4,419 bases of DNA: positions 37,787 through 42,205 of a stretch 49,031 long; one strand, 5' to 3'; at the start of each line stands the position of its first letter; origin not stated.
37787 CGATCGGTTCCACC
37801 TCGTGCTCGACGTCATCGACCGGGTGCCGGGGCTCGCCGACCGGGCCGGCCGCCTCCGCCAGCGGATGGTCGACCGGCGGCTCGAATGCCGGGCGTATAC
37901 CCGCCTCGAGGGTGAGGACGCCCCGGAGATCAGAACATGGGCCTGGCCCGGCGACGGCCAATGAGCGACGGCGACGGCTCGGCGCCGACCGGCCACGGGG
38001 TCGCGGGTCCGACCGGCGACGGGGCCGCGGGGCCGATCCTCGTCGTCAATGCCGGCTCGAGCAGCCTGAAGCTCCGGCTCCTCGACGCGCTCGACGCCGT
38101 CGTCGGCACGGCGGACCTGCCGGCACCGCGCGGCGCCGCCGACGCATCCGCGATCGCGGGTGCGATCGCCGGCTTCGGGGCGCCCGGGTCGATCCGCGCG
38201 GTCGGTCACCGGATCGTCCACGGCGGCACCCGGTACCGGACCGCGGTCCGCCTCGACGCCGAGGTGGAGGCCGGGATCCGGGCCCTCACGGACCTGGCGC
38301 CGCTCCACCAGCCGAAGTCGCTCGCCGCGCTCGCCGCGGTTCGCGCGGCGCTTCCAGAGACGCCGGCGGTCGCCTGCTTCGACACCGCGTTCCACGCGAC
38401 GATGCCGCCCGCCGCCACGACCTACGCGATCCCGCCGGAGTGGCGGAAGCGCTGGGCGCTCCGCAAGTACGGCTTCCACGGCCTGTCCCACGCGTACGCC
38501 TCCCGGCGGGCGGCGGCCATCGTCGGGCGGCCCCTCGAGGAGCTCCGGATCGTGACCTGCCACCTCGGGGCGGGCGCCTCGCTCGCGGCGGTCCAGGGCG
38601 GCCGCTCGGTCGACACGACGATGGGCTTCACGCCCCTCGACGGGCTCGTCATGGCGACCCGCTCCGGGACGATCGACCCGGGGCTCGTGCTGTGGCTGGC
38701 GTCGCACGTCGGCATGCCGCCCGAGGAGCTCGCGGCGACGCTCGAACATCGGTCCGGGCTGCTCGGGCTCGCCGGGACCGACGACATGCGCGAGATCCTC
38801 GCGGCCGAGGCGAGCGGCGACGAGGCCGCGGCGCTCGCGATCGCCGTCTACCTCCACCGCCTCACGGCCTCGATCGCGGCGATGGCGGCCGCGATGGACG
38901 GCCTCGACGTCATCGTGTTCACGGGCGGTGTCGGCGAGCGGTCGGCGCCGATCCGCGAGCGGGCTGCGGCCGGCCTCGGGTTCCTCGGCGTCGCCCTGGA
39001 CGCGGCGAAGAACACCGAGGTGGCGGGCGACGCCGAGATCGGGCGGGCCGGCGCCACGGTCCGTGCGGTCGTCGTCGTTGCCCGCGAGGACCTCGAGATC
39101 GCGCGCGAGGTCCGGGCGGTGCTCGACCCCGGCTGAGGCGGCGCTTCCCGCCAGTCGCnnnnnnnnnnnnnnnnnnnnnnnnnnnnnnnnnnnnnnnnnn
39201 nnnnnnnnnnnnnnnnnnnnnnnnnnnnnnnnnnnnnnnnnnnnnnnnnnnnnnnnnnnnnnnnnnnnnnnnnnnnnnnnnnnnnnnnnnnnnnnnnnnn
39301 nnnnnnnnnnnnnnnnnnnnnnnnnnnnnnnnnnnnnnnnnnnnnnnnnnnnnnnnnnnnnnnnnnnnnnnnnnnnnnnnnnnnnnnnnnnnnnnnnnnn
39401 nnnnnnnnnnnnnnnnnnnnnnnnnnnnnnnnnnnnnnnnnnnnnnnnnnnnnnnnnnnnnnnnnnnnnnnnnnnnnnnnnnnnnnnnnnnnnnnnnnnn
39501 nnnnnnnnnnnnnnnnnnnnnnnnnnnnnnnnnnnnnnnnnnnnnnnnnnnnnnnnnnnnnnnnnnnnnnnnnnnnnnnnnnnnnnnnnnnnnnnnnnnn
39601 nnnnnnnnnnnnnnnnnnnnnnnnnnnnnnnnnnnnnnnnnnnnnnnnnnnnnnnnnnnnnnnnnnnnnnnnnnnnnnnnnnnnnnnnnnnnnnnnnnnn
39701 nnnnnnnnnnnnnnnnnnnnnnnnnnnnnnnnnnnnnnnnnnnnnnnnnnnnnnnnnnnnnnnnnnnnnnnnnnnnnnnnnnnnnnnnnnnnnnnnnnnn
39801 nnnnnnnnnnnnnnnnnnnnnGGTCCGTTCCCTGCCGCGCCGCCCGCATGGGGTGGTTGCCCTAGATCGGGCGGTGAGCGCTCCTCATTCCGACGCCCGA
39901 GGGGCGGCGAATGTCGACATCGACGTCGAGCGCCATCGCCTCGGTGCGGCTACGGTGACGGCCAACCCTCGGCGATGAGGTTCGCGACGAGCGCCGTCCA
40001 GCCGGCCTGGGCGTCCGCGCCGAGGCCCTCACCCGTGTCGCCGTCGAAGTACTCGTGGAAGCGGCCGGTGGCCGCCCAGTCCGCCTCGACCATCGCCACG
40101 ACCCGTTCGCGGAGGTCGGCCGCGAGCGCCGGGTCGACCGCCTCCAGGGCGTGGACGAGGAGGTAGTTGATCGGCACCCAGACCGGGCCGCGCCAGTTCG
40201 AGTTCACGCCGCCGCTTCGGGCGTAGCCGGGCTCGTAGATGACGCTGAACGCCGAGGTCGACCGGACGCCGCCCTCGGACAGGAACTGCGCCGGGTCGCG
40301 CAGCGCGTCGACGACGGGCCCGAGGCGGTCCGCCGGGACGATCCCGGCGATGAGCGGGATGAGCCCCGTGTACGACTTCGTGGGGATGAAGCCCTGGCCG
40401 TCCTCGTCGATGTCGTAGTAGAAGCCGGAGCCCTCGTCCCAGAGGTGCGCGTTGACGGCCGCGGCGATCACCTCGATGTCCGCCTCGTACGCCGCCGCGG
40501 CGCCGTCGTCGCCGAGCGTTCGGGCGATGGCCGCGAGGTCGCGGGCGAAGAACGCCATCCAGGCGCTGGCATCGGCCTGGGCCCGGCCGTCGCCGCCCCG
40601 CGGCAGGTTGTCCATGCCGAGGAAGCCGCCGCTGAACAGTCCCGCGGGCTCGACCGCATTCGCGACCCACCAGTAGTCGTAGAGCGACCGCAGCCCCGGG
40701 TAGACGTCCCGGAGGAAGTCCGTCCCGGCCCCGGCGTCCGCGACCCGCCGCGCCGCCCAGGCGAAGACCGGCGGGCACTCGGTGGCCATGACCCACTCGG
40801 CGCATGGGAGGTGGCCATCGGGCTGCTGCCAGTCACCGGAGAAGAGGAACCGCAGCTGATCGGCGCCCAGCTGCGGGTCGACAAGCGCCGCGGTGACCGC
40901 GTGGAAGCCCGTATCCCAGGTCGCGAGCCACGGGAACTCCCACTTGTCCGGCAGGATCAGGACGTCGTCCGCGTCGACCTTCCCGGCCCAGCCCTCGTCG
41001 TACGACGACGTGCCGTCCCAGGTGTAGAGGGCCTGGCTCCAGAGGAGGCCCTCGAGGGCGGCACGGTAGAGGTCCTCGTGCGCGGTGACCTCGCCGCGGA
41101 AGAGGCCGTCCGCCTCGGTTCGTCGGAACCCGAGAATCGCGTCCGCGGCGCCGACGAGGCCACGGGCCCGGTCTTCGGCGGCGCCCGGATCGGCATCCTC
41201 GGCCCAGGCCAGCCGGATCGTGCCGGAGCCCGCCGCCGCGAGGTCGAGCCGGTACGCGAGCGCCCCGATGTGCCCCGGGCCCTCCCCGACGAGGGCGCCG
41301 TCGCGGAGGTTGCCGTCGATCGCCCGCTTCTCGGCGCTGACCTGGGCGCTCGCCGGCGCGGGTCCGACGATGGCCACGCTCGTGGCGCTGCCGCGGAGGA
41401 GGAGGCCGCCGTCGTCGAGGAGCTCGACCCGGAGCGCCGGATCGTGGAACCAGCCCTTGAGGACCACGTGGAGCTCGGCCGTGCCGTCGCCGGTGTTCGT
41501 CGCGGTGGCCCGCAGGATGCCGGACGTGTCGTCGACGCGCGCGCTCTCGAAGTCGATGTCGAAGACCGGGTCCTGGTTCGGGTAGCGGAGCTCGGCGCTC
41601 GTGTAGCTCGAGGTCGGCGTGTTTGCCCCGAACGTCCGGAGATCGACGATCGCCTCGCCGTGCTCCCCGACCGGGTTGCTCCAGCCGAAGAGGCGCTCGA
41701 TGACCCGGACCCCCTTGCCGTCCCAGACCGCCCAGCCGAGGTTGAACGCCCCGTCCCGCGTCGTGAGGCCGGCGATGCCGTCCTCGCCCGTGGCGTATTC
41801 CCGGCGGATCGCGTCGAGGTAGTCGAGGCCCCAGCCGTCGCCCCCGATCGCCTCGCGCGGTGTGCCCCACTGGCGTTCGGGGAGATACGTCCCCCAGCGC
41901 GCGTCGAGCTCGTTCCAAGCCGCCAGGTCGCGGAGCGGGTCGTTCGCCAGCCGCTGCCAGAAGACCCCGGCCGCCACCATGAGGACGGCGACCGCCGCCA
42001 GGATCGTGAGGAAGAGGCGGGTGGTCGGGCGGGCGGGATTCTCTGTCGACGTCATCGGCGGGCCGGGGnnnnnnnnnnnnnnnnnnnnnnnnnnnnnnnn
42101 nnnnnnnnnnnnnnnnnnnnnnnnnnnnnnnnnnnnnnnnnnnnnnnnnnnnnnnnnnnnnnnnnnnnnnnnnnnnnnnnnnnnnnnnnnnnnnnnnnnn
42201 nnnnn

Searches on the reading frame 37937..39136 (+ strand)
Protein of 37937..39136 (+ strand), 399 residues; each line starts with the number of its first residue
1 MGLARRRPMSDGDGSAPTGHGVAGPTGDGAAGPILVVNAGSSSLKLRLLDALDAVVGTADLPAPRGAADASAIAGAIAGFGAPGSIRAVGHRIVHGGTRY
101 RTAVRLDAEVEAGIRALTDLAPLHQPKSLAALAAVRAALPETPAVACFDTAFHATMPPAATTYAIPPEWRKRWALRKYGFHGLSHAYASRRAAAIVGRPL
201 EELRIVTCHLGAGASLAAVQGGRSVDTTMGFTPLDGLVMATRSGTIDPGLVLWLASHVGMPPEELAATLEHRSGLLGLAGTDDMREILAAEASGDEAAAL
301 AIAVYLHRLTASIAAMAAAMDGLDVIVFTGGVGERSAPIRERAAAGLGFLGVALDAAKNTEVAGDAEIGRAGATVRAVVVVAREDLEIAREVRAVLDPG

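Call 87: search_protein_families(library=pfam, proteins=[window:37937-39136:+], max_evalue=0.00001)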
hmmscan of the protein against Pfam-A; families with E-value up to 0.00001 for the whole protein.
window:37937-39136:+ (399 aa): 1 family
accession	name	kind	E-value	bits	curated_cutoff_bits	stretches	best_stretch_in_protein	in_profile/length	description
PF00871.23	Acetate_kinase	-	2.9e-113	378.9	22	1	85-390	82-392/392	Acetokinase family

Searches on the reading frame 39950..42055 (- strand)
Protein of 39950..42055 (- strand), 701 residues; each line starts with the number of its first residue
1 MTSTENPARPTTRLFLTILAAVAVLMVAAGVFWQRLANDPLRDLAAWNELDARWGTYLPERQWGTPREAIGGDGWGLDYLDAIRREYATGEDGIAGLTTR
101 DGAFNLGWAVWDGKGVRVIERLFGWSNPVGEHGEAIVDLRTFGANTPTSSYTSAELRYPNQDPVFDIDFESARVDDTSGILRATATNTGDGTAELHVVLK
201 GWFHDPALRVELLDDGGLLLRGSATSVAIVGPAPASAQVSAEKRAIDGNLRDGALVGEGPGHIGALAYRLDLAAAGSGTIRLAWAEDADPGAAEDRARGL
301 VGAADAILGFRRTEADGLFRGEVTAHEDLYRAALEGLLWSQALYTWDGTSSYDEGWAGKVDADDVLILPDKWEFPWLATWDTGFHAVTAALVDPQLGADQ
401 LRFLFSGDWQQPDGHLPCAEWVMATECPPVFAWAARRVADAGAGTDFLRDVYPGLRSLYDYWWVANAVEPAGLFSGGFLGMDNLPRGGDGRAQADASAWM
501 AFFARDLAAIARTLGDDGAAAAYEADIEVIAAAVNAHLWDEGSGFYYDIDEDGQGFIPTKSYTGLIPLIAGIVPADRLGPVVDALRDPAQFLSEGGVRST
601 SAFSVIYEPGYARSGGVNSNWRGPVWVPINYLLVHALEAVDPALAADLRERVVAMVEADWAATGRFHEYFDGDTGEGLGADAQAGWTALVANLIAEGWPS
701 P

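Call 87: search_protein_families(library=pfam, proteins=[window:39950-42055:-], max_evalue=0.00001)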
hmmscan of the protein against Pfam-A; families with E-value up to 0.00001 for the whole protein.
window:39950-42055:- (701 aa): 3 families
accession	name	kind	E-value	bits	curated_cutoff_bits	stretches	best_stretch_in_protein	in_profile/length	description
PF22422.2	MGH1-like_GH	-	3e-51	175.5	27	1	375-683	2-353/356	Mannosylglycerate hydrolase MGH1-like glycoside hydrolase domain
PF03200.22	Glyco_hydro_63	-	9.8e-29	100.9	22.4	1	480-696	235-492/492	Glycosyl hydrolase family 63 C-terminal domain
PF01204.24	Trehalase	-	7.5e-13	48.6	21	1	494-677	307-483/512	Trehalase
